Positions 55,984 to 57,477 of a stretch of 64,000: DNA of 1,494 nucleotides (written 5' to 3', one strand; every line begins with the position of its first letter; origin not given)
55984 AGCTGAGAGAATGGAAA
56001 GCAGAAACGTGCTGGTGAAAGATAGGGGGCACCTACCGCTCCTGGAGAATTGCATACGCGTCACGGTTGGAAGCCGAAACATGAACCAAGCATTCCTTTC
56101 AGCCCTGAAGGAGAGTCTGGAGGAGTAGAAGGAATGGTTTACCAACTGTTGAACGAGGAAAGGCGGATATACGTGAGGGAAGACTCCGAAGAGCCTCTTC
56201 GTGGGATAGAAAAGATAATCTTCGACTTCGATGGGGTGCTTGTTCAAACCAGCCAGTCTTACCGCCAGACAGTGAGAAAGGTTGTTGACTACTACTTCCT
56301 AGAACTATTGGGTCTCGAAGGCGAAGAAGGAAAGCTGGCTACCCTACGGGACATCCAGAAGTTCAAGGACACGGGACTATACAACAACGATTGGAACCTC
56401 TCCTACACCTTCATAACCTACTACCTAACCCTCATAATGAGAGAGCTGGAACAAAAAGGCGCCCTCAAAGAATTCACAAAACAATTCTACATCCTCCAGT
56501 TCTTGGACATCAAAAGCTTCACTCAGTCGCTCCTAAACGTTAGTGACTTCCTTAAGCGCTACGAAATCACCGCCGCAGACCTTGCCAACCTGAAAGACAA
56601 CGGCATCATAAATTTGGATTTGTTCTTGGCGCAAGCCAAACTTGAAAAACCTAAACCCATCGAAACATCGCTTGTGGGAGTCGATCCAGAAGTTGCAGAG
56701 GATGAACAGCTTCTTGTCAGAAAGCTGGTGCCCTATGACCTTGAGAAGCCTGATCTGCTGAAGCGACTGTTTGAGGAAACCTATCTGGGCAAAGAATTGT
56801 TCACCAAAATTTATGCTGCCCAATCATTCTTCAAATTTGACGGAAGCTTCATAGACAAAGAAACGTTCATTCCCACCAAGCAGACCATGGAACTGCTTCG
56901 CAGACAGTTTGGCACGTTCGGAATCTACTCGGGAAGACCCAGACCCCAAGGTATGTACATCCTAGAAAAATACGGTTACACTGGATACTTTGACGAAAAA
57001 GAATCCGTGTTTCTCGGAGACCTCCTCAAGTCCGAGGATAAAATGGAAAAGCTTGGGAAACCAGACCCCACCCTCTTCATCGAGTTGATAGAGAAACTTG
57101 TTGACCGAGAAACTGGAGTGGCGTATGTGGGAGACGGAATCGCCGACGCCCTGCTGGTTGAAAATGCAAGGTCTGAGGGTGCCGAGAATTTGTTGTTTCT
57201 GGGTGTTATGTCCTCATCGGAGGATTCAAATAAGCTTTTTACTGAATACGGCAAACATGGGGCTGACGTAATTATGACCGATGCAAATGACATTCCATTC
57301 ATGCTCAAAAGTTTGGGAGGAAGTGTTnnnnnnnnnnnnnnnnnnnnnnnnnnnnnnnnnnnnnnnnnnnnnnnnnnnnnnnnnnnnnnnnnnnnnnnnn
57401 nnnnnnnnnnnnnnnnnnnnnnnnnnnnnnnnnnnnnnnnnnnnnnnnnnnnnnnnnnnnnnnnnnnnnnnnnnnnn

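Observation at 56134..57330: Large-capped HAD hydrolase sits in the only empty slot of a complete his operon: candidate novel histidinol-phosphatase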

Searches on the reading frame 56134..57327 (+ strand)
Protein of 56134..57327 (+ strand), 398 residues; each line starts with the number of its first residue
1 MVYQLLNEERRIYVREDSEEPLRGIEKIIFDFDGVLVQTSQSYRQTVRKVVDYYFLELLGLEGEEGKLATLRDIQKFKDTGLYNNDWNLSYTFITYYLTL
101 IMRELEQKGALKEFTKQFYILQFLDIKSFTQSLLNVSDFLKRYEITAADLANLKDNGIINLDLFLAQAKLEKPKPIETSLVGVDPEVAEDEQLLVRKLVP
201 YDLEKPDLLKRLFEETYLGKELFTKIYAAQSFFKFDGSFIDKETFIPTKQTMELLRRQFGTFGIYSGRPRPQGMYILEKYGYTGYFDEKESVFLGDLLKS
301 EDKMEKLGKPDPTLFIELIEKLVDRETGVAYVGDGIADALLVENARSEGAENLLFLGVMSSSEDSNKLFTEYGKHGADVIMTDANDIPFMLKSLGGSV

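Call 3: search_protein_families(library=pfam, proteins=[window:56134-57327:+], max_evalue=0.01)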
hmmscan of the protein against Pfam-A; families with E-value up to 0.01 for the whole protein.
window:56134-57327:+ (398 aa): 2 families
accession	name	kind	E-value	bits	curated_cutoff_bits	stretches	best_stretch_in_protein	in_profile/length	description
PF00702.32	Hydrolase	-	3.3e-12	47.6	26.4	1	28-341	4-186/191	haloacid dehalogenase-like hydrolase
PF13419.12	HAD_2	-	6.9e-09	36.5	23.8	2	248-339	84-165/178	Haloacid dehalogenase-like hydrolase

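Call 4: search_protein_families(library=ncbifam, proteins=[window:56134-57327:+], max_evalue=0.01)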
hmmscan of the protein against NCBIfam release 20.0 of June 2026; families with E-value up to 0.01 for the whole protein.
window:56134-57327:+ (398 aa): 6 families
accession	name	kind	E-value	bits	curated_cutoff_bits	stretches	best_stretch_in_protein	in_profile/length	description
TIGR01548.1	HAD-SF-IA-hyp1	hypoth_equivalog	1.3e-23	83.6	140.2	2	28-100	3-65/197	TIGR01548 family HAD-type hydrolase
TIGR02009.1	PGMB-YQAB-SF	subfamily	0.00045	20.5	153.35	0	26-57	2-33/186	beta-phosphoglucomutase family hydrolase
TIGR02253.1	CTE7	subfamily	0.00086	19.1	169.75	0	25-55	2-32/221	TIGR02253 family HAD-type hydrolase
TIGR01449.2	PGP_bact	equivalog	0.0027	17.3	180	0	245-351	87-180/213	phosphoglycolate phosphatase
TIGR01549.1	HAD-SF-IA-v1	subfamily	0.0031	17.9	23.3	0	289-345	89-148/149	HAD-IA family hydrolase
TIGR01990.1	bPGM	equivalog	0.0046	16.9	189.4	0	26-52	2-28/187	beta-phosphoglucomutase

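Call 5: find_homologous_proteins(query=window:56134-57327:+)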
Query window:56134-57327:+ (398 aa): 530 proteins with E <= 0.001 among 8000 candidates; the best 120 are listed.
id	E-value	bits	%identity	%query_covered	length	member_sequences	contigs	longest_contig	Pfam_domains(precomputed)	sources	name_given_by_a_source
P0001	2.3e-256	868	100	100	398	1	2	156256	PF13419.13,PF00702.33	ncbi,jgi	ncbi:MAG: HAD family hydrolase [Candidatus Bathyarchaeota archaeon]|jgi:phosphoglycolate phosphatase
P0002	1.3e-238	810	93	100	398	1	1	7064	PF13419.13,PF00702.33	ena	-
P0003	3.5e-228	775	88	100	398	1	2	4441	PF13419.13,PF00702.33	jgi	jgi:phosphoglycolate phosphatase-like HAD superfamily hydrolase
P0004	2.6e-226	769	88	100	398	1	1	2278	PF13419.13,PF00702.33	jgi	jgi:phosphoglycolate phosphatase-like HAD superfamily hydrolase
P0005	4.8e-226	768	88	100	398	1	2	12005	PF13419.13,PF00702.33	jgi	-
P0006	3.6e-225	765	87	100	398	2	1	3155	PF13419.13,PF00702.33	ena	-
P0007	3.4e-224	762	88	100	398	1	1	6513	PF13419.13,PF00702.33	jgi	jgi:phosphoglycolate phosphatase-like HAD superfamily hydrolase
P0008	4.0e-224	762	88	100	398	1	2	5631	PF13419.13,PF00702.33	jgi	jgi:phosphoglycolate phosphatase-like HAD superfamily hydrolase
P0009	4.8e-224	762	87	100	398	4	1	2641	PF13419.13,PF00702.33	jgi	-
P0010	2.7e-223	759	88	100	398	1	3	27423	PF13419.13,PF00702.33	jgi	jgi:phosphoglycolate phosphatase-like HAD superfamily hydrolase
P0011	3.4e-223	759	88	100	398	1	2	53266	PF13419.13,PF00702.33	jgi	-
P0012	9.7e-223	757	88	100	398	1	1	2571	PF13419.13,PF00702.33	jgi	-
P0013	1.2e-222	757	86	100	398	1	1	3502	PF13419.13,PF00702.33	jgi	-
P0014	1.5e-222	757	87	100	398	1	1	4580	PF13419.13,PF00702.33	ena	-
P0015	2.5e-222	756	87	100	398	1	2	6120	PF13419.13,PF00702.33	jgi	-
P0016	3.6e-222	755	87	100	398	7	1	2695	PF13419.13,PF00702.33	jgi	jgi:phosphoglycolate phosphatase-like HAD superfamily hydrolase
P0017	5.3e-222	755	86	100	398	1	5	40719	PF13419.13,PF00702.33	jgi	-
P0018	6.0e-222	755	86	100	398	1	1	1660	PF13419.13,PF00702.33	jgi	-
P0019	6.5e-222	755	86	100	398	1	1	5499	PF13419.13,PF00702.33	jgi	-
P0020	1.3e-221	754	87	100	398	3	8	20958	PF13419.13,PF00702.33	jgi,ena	-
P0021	2.8e-221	752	86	100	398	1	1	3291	PF13419.13,PF00702.33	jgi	-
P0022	5.1e-221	752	87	100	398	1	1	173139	PF13419.13,PF00702.33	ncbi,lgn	-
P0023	2.1e-220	750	85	100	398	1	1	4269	PF13419.13,PF00702.33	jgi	-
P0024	2.5e-220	749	86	100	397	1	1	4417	PF13419.13,PF00702.33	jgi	jgi:phosphoglycolate phosphatase-like HAD superfamily hydrolase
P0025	4.4e-220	749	86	100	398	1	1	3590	PF13419.13,PF00702.33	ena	-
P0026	5.0e-220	748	86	100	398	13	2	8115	PF13419.13,PF00702.33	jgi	jgi:phosphoglycolate phosphatase-like HAD superfamily hydrolase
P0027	5.1e-220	748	86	100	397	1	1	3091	PF13419.13,PF00702.33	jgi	jgi:phosphoglycolate phosphatase-like HAD superfamily hydrolase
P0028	5.2e-220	748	87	100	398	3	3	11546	PF13419.13,PF00702.33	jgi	jgi:phosphoglycolate phosphatase-like HAD superfamily hydrolase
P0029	6.3e-220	748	86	100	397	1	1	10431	PF13419.13,PF00702.33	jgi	jgi:phosphoglycolate phosphatase-like HAD superfamily hydrolase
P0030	8.9e-220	748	85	100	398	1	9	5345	PF13419.13,PF00702.33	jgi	-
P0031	9.2e-220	747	87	100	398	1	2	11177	PF13419.13,PF00702.33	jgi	jgi:phosphoglycolate phosphatase-like HAD superfamily hydrolase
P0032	2.0e-219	746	85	100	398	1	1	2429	PF13419.13,PF00702.33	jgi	jgi:phosphoglycolate phosphatase-like HAD superfamily hydrolase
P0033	3.2e-219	746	86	100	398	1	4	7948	PF13419.13,PF00702.33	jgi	jgi:phosphoglycolate phosphatase-like HAD superfamily hydrolase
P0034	4.2e-219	745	85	100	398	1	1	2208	PF13419.13,PF00702.33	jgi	-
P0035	5.5e-219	745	87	100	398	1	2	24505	PF13419.13,PF00702.33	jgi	jgi:phosphoglycolate phosphatase-like HAD superfamily hydrolase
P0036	6.1e-219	745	85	100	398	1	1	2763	PF13419.13,PF00702.33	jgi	-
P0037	6.6e-219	745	85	100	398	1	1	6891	PF13419.13,PF00702.33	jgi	jgi:phosphoglycolate phosphatase-like HAD superfamily hydrolase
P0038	8.8e-219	744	85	100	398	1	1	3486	PF13419.13,PF00702.33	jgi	jgi:phosphoglycolate phosphatase-like HAD superfamily hydrolase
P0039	9.0e-219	744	86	100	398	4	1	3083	PF13419.13,PF00702.33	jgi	-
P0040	9.4e-219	744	86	100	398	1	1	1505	PF13419.13,PF00702.33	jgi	-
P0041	1.3e-218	744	85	100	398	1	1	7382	PF13419.13,PF00702.33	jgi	-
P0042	1.6e-218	743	87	100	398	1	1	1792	PF13419.13,PF00702.33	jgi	jgi:phosphoglycolate phosphatase-like HAD superfamily hydrolase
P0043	1.7e-218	743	85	100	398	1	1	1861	PF13419.13,PF00702.33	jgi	jgi:phosphoglycolate phosphatase-like HAD superfamily hydrolase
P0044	2.2e-218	743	86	100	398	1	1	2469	PF13419.13,PF00702.33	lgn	-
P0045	3.1e-218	742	85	100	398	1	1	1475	PF13419.13,PF00702.33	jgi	jgi:phosphoglycolate phosphatase-like HAD superfamily hydrolase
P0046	3.1e-218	742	85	100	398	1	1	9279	PF13419.13,PF00702.33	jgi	-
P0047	5.6e-218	742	84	100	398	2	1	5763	PF13419.13,PF00702.33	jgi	jgi:phosphoglycolate phosphatase-like HAD superfamily hydrolase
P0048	5.8e-218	742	85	100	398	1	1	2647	PF13419.13,PF00702.33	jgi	-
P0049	7.4e-218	741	86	100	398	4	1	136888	PF13419.13,PF00702.33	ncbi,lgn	ncbi:MAG: HAD hydrolase-like protein [Candidatus Bathyarchaeota archaeon]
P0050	8.1e-218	741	86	100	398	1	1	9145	PF13419.13,PF00702.33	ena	-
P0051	8.9e-218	741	85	100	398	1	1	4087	PF13419.13,PF00702.33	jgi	jgi:phosphoglycolate phosphatase-like HAD superfamily hydrolase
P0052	1.3e-217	740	86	100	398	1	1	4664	PF13419.13,PF00702.33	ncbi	-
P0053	1.3e-217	740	85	100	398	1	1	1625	PF13419.13,PF00702.33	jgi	-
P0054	2.1e-217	740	85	100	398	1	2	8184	PF13419.13,PF00702.33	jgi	jgi:phosphoglycolate phosphatase-like HAD superfamily hydrolase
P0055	2.4e-217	740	85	100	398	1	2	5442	PF13419.13,PF00702.33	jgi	-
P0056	3.9e-217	739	85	100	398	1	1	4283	PF13419.13,PF00702.33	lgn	-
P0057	5.0e-217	738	86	100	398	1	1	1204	PF13419.13,PF00702.33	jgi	-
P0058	5.3e-217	738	85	100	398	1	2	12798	PF13419.13,PF00702.33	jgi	jgi:phosphoglycolate phosphatase-like HAD superfamily hydrolase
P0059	6.2e-217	738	85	100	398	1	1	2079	PF13419.13,PF00702.33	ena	-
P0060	7.0e-217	738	85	100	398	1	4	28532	PF13419.13,PF00702.33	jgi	jgi:phosphoglycolate phosphatase-like HAD superfamily hydrolase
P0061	1.1e-216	737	85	100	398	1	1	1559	PF13419.13,PF00702.33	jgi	-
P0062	1.7e-216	737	85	100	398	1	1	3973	PF13419.13,PF00702.33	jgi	-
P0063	1.9e-216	737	85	100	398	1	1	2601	PF13419.13,PF00702.33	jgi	jgi:phosphoglycolate phosphatase-like HAD superfamily hydrolase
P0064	3.1e-216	736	84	100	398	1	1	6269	PF13419.13,PF00702.33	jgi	jgi:phosphoglycolate phosphatase-like HAD superfamily hydrolase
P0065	5.7e-216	735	84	100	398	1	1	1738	PF13419.13,PF00702.33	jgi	-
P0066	7.9e-216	735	85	100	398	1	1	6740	PF13419.13,PF00702.33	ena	-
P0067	7.9e-216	735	84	100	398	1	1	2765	PF13419.13,PF00702.33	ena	-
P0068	9.7e-216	734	86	100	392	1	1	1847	PF13419.13,PF00702.33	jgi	jgi:phosphoglycolate phosphatase-like HAD superfamily hydrolase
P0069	1.5e-215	734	84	99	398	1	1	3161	PF13419.13,PF00702.33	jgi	jgi:phosphoglycolate phosphatase-like HAD superfamily hydrolase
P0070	1.6e-215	733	84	100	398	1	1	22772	PF13419.13,PF00702.33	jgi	jgi:phosphoglycolate phosphatase-like HAD superfamily hydrolase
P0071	2.4e-215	733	84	100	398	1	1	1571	PF13419.13,PF00702.33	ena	-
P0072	2.8e-215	733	84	100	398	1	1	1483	PF13419.13,PF00702.33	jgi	-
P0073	4.3e-215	732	84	100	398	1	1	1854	PF13419.13,PF00702.33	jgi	-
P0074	5.5e-215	732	85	100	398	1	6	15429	PF13419.13,PF00702.33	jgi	jgi:phosphoglycolate phosphatase-like HAD superfamily hydrolase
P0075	7.2e-215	731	85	100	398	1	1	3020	PF13419.13,PF00702.33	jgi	-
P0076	8.0e-215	731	83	100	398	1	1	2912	PF13419.13,PF00702.33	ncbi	-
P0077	1.0e-214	731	84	100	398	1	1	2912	PF13419.13,PF00702.33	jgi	-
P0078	1.3e-214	731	85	100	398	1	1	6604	PF13419.13,PF00702.33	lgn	-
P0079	2.5e-214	730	84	100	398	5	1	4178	PF13419.13,PF00702.33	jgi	-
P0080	2.5e-214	730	84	100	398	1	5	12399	PF13419.13,PF00702.33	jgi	-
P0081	2.8e-214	729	84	100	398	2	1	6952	PF13419.13,PF00702.33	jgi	jgi:phosphoglycolate phosphatase-like HAD superfamily hydrolase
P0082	3.2e-214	729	85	100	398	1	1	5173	PF13419.13,PF00702.33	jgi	jgi:phosphoglycolate phosphatase-like HAD superfamily hydrolase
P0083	3.4e-214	729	83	100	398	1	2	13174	PF13419.13,PF00702.33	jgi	-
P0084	5.0e-214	729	83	100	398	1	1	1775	PF13419.13,PF00702.33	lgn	-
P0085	6.7e-214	728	83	100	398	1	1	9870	PF13419.13,PF00702.33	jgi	jgi:phosphoglycolate phosphatase-like HAD superfamily hydrolase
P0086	1.8e-213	727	85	99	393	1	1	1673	PF13419.13,PF00702.33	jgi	jgi:phosphoglycolate phosphatase-like HAD superfamily hydrolase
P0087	3.0e-213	726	83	100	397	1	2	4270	PF13419.13,PF00702.33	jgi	-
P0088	3.1e-213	726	84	100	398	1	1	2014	PF13419.13,PF00702.33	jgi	-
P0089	3.9e-213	726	84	100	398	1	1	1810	PF13419.13,PF00702.33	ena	-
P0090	4.5e-213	725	83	100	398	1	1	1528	PF13419.13,PF00702.33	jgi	-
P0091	5.1e-213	725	84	100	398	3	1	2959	PF13419.13,PF00702.33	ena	-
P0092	5.9e-213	725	83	100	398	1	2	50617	PF13419.13,PF00702.33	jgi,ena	-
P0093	7.6e-213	725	84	100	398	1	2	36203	PF13419.13,PF00702.33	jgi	jgi:phosphoglycolate phosphatase-like HAD superfamily hydrolase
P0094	1.1e-212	724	83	100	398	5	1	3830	PF13419.13,PF00702.33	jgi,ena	-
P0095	1.2e-212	724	86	97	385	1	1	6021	PF13419.13,PF00702.33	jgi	-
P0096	2.0e-211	720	86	97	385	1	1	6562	PF13419.13,PF00702.33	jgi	jgi:phosphoglycolate phosphatase-like HAD superfamily hydrolase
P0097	4.1e-211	719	83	100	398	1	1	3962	PF13419.13,PF00702.33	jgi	jgi:phosphoglycolate phosphatase-like HAD superfamily hydrolase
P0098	6.7e-211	718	82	100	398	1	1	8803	PF13419.13,PF00702.33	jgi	-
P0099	7.2e-211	718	83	100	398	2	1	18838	PF13419.13,PF00702.33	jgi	jgi:phosphoglycolate phosphatase-like HAD superfamily hydrolase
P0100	9.8e-211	718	83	100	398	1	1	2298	PF13419.13,PF00702.33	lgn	-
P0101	4.1e-210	716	82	100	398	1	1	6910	PF13419.13,PF00702.33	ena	-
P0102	4.4e-210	716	83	99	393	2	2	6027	PF13419.13,PF00702.33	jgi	jgi:phosphoglycolate phosphatase-like HAD superfamily hydrolase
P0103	6.8e-210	715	82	100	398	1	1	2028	PF13419.13,PF00702.33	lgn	-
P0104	6.9e-210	715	81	100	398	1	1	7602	PF13419.13,PF00702.33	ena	-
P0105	1.4e-209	714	82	100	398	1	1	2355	PF13419.13,PF00702.33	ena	-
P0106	1.6e-209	714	82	100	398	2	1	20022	PF13419.13,PF00702.33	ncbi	-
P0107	2.0e-209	713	82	100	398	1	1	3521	PF13419.13,PF00702.33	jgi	jgi:phosphoglycolate phosphatase-like HAD superfamily hydrolase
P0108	3.5e-209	713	81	100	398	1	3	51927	PF13419.13,PF00702.33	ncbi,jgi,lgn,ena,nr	ncbi:MAG TPA: HAD family hydrolase [Candidatus Bathyarchaeota archaeon]|nr:HAD family hydrolase [Can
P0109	8.6e-209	711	80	100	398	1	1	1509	PF13419.13,PF00702.33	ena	-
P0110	1.2e-208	711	82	100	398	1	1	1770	PF13419.13,PF00702.33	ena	-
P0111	7.4e-207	705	80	100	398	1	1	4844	PF13419.13,PF00702.33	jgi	jgi:phosphoglycolate phosphatase-like HAD superfamily hydrolase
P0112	3.8e-206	703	83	97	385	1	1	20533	PF13419.13,PF00702.33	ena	-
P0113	5.9e-206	702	80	100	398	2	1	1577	PF13419.13,PF00702.33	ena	-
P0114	9.1e-206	701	80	99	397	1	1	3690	PF13419.13,PF00702.33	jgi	-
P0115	3.3e-205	700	80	99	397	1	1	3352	PF13419.13,PF00702.33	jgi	jgi:phosphoglycolate phosphatase-like HAD superfamily hydrolase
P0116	3.9e-205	699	80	99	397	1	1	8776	PF13419.13,PF00702.33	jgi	jgi:phosphoglycolate phosphatase-like HAD superfamily hydrolase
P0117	1.6e-204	697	81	100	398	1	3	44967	PF13419.13,PF00702.33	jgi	jgi:phosphoglycolate phosphatase-like HAD superfamily hydrolase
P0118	3.8e-204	696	79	100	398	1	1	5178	PF13419.13,PF00702.33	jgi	jgi:phosphoglycolate phosphatase-like HAD superfamily hydrolase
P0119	5.4e-204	696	80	100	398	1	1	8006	PF13419.13,PF00702.33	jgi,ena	-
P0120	9.3e-204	695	79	100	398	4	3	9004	PF13419.13,PF00702.33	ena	-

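Call 12: search_solved_structures(query=window:56134-57327:+, max_evalue=1, show_alignments=2)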
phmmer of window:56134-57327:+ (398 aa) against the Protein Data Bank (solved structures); distinct sequences matched with E-value up to 1: 8.
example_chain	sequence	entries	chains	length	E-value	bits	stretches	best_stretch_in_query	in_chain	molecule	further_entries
6iah_A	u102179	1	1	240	3.7e-07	32.9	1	28-106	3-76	Hydrolase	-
6yqx_A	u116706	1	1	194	0.002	20.6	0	363-393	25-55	de novo designed TIM barrel DeNovoTIM13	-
7p12_A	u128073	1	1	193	0.0027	20.2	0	363-393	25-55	DeNovoTIM13-SB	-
1qyi_A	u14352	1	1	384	0.0028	20.1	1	208-319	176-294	hypothetical protein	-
3kbb_A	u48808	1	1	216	0.0062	19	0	26-54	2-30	Phosphorylated carbohydrates phosphatase TM_1254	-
6ujd_A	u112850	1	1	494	0.33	13.3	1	132-227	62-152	Cysteine--tRNA ligase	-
6wvs_A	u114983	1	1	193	0.35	13.2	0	363-393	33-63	DeNovoTIM15 hyperstable de novo TIM barrel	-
1vla_A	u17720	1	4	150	0.57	12.5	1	171-238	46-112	Hydroperoxide resistance protein OsmC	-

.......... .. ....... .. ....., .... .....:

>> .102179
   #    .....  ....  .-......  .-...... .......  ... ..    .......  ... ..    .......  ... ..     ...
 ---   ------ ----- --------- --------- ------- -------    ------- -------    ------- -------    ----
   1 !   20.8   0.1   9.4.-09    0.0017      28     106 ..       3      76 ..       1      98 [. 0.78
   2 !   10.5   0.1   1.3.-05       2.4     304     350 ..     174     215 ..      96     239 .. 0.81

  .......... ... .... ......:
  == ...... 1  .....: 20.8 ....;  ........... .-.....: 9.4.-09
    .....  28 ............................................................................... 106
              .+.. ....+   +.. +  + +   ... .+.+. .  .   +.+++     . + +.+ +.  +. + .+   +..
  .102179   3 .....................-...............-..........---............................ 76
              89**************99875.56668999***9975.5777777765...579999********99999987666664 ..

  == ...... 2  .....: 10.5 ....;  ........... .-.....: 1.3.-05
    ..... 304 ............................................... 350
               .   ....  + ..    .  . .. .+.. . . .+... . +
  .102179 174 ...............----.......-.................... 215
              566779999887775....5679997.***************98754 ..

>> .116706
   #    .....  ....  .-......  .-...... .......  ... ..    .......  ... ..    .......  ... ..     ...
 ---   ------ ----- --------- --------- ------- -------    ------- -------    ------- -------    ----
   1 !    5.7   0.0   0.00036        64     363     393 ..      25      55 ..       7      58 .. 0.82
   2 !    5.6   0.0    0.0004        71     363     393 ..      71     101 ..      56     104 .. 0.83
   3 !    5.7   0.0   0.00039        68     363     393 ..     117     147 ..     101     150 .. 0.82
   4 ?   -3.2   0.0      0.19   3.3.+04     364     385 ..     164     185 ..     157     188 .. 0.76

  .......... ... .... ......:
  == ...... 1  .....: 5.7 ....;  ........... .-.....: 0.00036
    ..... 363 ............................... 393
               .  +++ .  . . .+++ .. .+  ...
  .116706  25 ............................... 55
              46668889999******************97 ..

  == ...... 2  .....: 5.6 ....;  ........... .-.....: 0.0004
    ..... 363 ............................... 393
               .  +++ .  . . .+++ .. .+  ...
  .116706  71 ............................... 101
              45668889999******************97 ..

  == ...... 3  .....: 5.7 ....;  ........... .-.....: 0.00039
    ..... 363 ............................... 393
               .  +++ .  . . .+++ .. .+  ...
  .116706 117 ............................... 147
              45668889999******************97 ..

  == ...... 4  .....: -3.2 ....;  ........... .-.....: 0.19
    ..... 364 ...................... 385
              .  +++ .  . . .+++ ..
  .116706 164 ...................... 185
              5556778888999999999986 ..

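Call 13: find_related_loci(query=window:56134-57327:+, collection=genome_contigs, flank=6000)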
Query window:56134-57327:+ (398 aa) in genome_contigs; peptide patterns used: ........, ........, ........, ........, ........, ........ (x = any residue, [..] = any of these).
327 stretches matched a pattern; 10 encode a relative of the query (tblastn E <= 1e-3); 10 distinct loci.
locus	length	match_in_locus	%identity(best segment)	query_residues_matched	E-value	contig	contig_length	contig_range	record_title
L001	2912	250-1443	83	1-398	0e+0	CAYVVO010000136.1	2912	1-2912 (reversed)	MAG TPA_asm: uncultured Candidatus Bathyarchaeia archaeon isolate SRP185410_co1_219 genome assembly, contig: k141_180989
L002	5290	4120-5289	80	1-390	0e+0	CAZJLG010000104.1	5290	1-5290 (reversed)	MAG TPA_asm: uncultured Candidatus Bathyarchaeia archaeon isolate binchicken_co150_774 genome assembly, contig: NODE_465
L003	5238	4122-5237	80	1-372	0e+0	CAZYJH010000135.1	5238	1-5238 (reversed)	MAG TPA_asm: uncultured Candidatus Bathyarchaeia archaeon isolate binchicken_co81_63 genome assembly, contig: NODE_30009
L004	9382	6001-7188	73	1-396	0e+0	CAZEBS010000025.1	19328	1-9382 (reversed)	MAG TPA_asm: uncultured Candidatus Bathyarchaeia archaeon isolate SRP323688_co1_125 genome assembly, contig: NODE_4685_l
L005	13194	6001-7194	69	1-398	0e+0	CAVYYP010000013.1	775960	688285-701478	MAG: Candidatus Bathyarchaeota archaeon isolate MFD02923.bin.1.72 genome assembly, contig: contig_5942, whole genome sho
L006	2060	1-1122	77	25-398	0e+0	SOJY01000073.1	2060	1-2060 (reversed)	MAG: Candidatus Bathyarchaeum sp. isolate E44_bin4 NODE_51991_length_2060_cov_8.336658, whole genome shotgun sequence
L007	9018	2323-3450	70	1-395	0e+0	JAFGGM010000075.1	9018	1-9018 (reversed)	MAG: Candidatus Bathyarchaeum sp. isolate Zod_Metabat.1386 k87_10483967, whole genome shotgun sequence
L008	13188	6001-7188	65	1-396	5e-174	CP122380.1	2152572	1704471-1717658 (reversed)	MAG: Candidatus Bathyarchaeum tardum isolate M17C-01 chromosome, complete genome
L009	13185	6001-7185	70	1-395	0e+0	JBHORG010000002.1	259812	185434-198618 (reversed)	Thermoproteota archaeon isolate SAG AM-311-L02 NODE_2_length_259812_cov_32.560763, whole genome shotgun sequence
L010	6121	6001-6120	85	3-42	2e-16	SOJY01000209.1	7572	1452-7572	MAG: Candidatus Bathyarchaeum sp. isolate E44_bin4 NODE_4990_length_7572_cov_9.375017, whole genome shotgun sequence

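Call 21: search_protein_representatives(protein=window:56134-57327:+)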
Query: 398 residues. Proteins with E-value up to 0.001 (for the whole library): 764; up to 1e-10: 354; up to 1e-30: 30. The best 150 are listed.
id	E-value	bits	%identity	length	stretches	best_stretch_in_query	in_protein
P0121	2.4e-118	412.0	51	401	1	1-395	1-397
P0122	1.6e-102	360.0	47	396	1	1-393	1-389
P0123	3.4e-101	355.6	46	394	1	2-394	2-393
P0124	1.1e-91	324.3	43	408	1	9-394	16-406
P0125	1.6e-89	317.2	41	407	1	3-396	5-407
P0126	1.6e-89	317.2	44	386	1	12-388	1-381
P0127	8.5e-89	314.8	44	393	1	1-391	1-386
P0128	3.9e-73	263.2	59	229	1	186-398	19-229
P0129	5.2e-71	256.2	39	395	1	5-390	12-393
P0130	1.5e-70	254.7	36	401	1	8-393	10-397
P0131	2.9e-69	250.5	39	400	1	3-395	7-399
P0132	4.5e-68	246.5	38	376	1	15-387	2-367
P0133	5.7e-60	219.9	82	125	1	274-398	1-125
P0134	6.8e-58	213.1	45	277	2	191-397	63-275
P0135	7.7e-58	212.9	53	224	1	1-234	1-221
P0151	3.6e-30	121.8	35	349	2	25-102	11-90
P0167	9.6e-27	110.5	31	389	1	7-396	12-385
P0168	1.6e-26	109.8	35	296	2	206-385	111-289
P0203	5.8e-23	98.1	33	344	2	201-345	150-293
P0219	9.7e-22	94.1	26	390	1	9-390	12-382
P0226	1.5e-21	93.4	31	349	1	28-378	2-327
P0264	5.0e-19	85.1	31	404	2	209-393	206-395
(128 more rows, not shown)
